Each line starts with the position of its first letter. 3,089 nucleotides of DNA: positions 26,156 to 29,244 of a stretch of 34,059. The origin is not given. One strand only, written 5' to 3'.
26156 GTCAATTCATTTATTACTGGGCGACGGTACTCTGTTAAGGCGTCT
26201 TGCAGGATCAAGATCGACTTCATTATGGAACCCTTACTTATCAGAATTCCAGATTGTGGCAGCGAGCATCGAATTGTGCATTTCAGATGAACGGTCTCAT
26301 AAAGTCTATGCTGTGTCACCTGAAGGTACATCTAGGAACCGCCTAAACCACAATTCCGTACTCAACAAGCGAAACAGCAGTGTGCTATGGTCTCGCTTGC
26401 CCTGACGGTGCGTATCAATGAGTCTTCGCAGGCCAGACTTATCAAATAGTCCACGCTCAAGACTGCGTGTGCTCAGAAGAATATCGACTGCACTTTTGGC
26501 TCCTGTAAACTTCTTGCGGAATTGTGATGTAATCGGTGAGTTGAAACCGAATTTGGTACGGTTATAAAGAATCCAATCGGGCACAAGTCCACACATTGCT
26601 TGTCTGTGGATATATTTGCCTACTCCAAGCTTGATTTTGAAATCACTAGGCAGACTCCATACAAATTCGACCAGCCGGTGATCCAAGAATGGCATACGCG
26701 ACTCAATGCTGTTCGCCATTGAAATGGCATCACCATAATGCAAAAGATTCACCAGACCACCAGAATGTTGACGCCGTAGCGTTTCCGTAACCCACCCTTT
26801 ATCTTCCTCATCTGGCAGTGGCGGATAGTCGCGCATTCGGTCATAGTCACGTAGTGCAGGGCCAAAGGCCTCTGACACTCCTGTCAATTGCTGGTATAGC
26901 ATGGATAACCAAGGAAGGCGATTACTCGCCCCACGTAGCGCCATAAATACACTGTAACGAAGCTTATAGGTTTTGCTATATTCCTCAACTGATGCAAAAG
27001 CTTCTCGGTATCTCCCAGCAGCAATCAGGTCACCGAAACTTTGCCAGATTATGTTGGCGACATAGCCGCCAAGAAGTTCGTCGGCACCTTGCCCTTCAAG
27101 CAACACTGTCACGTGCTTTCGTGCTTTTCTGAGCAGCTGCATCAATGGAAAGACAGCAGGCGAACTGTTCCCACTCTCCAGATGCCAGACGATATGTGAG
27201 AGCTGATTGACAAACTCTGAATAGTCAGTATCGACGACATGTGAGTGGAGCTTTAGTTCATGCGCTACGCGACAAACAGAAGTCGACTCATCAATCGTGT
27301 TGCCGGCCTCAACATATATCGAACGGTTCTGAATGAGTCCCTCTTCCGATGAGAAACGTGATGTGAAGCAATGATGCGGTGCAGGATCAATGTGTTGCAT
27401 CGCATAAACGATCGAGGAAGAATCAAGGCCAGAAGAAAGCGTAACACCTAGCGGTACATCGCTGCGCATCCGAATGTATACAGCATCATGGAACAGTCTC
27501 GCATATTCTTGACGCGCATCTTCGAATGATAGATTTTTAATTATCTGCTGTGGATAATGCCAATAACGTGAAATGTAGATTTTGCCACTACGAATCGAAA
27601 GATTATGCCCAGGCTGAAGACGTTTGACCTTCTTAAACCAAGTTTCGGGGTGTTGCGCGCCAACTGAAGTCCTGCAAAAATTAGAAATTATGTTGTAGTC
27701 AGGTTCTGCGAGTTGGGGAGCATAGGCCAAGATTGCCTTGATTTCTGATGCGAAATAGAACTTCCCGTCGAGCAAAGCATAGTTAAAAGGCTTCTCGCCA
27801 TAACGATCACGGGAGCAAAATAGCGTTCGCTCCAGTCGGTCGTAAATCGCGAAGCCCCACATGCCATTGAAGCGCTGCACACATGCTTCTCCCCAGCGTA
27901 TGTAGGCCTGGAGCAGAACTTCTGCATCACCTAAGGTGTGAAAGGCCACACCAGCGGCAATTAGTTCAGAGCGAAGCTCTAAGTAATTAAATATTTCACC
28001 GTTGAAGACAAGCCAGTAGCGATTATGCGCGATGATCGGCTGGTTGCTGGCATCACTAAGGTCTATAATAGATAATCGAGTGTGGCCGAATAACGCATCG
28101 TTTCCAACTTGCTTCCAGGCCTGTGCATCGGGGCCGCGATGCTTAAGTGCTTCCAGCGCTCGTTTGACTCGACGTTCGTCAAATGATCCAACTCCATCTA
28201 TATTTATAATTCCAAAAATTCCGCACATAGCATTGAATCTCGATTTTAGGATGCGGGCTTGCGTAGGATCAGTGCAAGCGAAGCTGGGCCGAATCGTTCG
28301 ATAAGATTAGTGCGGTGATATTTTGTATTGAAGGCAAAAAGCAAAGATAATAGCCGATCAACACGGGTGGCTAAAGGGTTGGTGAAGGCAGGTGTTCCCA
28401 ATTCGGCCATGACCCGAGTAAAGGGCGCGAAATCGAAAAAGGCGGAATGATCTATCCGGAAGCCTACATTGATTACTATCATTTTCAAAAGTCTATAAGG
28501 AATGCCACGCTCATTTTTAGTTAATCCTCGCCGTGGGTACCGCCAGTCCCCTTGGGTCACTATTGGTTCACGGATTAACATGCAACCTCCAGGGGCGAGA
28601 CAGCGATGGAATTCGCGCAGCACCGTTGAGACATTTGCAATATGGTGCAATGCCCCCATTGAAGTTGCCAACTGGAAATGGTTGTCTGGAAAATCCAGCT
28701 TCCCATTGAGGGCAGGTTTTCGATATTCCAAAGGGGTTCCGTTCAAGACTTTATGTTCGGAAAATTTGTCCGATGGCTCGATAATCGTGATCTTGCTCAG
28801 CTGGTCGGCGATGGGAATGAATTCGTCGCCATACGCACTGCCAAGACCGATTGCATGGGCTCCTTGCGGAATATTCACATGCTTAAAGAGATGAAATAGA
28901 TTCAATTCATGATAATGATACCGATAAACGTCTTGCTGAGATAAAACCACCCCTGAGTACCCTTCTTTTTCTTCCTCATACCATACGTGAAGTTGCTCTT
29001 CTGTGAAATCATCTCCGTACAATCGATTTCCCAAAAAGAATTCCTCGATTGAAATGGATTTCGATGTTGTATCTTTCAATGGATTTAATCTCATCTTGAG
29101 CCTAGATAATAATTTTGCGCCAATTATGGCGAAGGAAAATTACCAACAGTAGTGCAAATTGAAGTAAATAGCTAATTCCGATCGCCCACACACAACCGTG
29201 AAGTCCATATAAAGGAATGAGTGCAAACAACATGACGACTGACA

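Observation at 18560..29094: Three separate amidotransferase systems plus three methyltransferases in one glycan locus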

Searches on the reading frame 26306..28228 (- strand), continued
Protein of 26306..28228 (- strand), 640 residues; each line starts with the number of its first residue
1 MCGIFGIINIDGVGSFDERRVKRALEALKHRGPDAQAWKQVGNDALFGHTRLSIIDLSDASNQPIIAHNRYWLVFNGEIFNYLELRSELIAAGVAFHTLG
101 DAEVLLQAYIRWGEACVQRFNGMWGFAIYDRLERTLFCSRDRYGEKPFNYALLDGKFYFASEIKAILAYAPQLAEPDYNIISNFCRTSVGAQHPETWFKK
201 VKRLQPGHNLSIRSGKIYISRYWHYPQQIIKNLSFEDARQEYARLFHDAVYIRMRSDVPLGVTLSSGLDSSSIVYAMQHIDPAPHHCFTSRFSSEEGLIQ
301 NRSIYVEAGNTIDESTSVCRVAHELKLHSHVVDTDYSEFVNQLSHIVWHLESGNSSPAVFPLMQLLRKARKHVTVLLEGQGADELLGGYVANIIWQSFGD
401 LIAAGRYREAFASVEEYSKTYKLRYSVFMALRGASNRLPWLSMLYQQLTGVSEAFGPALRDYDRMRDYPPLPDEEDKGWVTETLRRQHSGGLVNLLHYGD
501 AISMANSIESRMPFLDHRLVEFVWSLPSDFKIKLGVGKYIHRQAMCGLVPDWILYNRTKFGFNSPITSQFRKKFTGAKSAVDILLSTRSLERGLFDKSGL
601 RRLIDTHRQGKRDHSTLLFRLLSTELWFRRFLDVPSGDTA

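Call 29: find_related_loci(query=A1, collection=genome_contigs, flank=10000)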
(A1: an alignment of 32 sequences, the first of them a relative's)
Query A1 (640 aa) in genome_contigs; peptide patterns used: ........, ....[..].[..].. (x = any residue, [..] = any of these).
599 stretches matched a pattern (row limit reached: there are more); 596 encode a relative of the query (tblastn E <= 1e-3); the best 80 are kept; 80 distinct loci.
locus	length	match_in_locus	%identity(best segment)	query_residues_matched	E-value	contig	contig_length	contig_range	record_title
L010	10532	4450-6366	60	1-634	0e+0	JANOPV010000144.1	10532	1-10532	MAG: Sphingomonas sp. isolate VAR_4_metabat_422_sub VAR_4_k141_3485602, whole genome shotgun sequence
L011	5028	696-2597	59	1-633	0e+0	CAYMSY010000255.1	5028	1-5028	MAG TPA_asm: uncultured Alcaligenaceae bacterium isolate SRP170004_co1_120 genome assembly, contig: NODE_27392_length_50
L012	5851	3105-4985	49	1-633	0e+0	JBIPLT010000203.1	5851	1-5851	MAG: Flavobacteriales bacterium isolate ME2013-11-14_3300034064_group4_bin53 Rohwer_bin1009_scaffold_2466_c1, whole geno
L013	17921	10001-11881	48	1-633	0e+0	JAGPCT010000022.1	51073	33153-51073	MAG: Saprospiraceae bacterium isolate Gw_SlAct_bin_302 Gw_SlAct_1052_length_51073_cov_8.084678, whole genome shotgun seq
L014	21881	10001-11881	47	1-633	0e+0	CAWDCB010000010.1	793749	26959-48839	MAG: uncultured Chitinophagaceae bacterium isolate MFD04212.bin.2.54 genome assembly, contig: contig_23471, whole genome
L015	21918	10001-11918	49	1-637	0e+0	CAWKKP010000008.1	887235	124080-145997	MAG: uncultured Alphaproteobacteria bacterium isolate MFD04651.bin.1.140 genome assembly, contig: contig_9706, whole gen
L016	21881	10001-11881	48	1-634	0e+0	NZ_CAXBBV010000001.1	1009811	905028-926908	MAG: uncultured Roseivirga sp. isolate ERR2762132_concoct_125 ERZ3422167.6, whole genome shotgun sequence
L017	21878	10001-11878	45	1-633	1e-178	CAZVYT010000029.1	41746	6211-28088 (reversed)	MAG TPA_asm: uncultured Melioribacter sp. isolate binchicken_co266_133 genome assembly, contig: NODE_1708_length_41746_c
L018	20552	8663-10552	46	1-633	4e-176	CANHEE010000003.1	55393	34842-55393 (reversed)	MAG: Lewinellaceae bacterium isolate RE-16jun15-206 genome assembly, contig: RE-16jun15-C141, whole genome shotgun seque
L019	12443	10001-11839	43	1-634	7e-165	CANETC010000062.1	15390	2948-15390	MAG: Cytophagaceae bacterium isolate CE-Jul18-8 genome assembly, contig: CE-Jul18-C2932, whole genome shotgun sequence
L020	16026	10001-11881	45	1-633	2e-161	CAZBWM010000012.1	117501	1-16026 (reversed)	MAG TPA_asm: uncultured Planctomycetaceae bacterium isolate binchicken_co322_16 genome assembly, contig: NODE_294_length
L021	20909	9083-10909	41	1-633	2e-154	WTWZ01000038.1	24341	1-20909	MAG: Prolixibacteraceae bacterium isolate X3_MetaBAT.42 scaffold_1188, whole genome shotgun sequence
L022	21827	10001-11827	42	1-633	2e-149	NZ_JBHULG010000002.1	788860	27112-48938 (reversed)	Kaistella montana strain KCTC 52204 soapdenovo_K_127_2, whole genome shotgun sequence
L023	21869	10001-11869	43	1-640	1e-146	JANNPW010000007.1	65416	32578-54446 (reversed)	MAG: Mariniblastus sp. isolate SOY_31_metabat_97 SOY_31_k141_2729410, whole genome shotgun sequence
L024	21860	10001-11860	42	1-632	3e-144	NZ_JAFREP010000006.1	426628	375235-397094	Acanthopleuribacter pedis strain KCTC 12899 Scaffold6_1, whole genome shotgun sequence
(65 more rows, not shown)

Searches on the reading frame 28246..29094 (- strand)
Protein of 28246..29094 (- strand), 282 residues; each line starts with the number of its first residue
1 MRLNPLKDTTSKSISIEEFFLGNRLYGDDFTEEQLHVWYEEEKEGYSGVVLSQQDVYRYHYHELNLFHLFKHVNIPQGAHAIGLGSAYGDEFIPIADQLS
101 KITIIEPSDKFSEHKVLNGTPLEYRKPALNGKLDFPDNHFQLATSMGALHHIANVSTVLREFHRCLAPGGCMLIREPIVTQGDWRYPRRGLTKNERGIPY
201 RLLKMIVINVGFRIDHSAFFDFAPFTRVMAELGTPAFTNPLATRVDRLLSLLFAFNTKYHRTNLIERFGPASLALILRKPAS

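Call 3: search_protein_families(library=pfam, proteins=[window:28246-29094:-])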
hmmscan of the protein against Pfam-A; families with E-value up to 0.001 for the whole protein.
window:28246-29094:- (282 aa): 5 families
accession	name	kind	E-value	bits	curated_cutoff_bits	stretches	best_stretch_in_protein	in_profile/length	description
PF08241.18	Methyltransf_11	-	3.3e-11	44.1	21.2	1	84-173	3-94/95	Methyltransferase domain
PF13489.12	Methyltransf_23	-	2.9e-09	37.3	27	1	78-181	23-123/164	Methyltransferase domain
PF13649.12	Methyltransf_25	-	3.6e-08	34.4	27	1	84-170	4-97/97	Methyltransferase domain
PF08242.18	Methyltransf_12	-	1.9e-07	32.2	30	1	84-171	3-97/98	Methyltransferase domain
PF13847.12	Methyltransf_31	-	8.1e-05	22.8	27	0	133-177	66-112/145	Methyltransferase domain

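Call 4: search_protein_families(library=ncbifam, proteins=[window:28246-29094:-])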
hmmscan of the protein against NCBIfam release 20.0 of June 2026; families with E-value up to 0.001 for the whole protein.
window:28246-29094:- (282 aa): 5 families
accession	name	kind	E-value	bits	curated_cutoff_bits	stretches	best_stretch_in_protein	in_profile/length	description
NF041537.1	ArsM_AhpD_UU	exception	4.1e-05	22.5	510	1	131-180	137-186/345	arsenite methyltransferase/AhpD domain selenoprotein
NF041536.1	ArsM_DUF2284_UU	exception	7.2e-05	21.3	575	1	130-181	136-187/459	arsenite methyltransferase/DUF2284 domain selenoprotein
TIGR01934.1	MenG_MenH_UbiE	subfamily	0.00035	19.9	158.35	1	130-180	97-147/223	ubiquinone/menaquinone biosynthesis methyltransferase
NF001240.0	PRK00216.1-1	equivalog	0.00036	19.7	378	1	131-176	125-170/251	bifunctional demethylmenaquinone methyltransferase/2-methoxy-6-polyprenyl-1,4-benzoquinol methylase UbiE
NF047649.1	MTase_UXPK_star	exception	0.00052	19.1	460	1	132-178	139-185/283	methyltransferase/UXPK-star double selenoprotein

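Call 62: search_solved_structures(query=window:28246-29094:-, max_evalue=0.001)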
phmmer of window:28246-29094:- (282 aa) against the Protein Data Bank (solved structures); distinct sequences matched with E-value up to 0.001: 2.
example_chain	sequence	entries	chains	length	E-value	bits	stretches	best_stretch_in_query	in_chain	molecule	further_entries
3bkw_A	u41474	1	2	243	0.00015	24.3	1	120-174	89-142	S-adenosylmethionine dependent methyltransferase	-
7v6h_A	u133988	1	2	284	0.00062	22.3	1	130-180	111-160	Cyclopropane fatty-acyl-phospholipid synthase-like methyltransferase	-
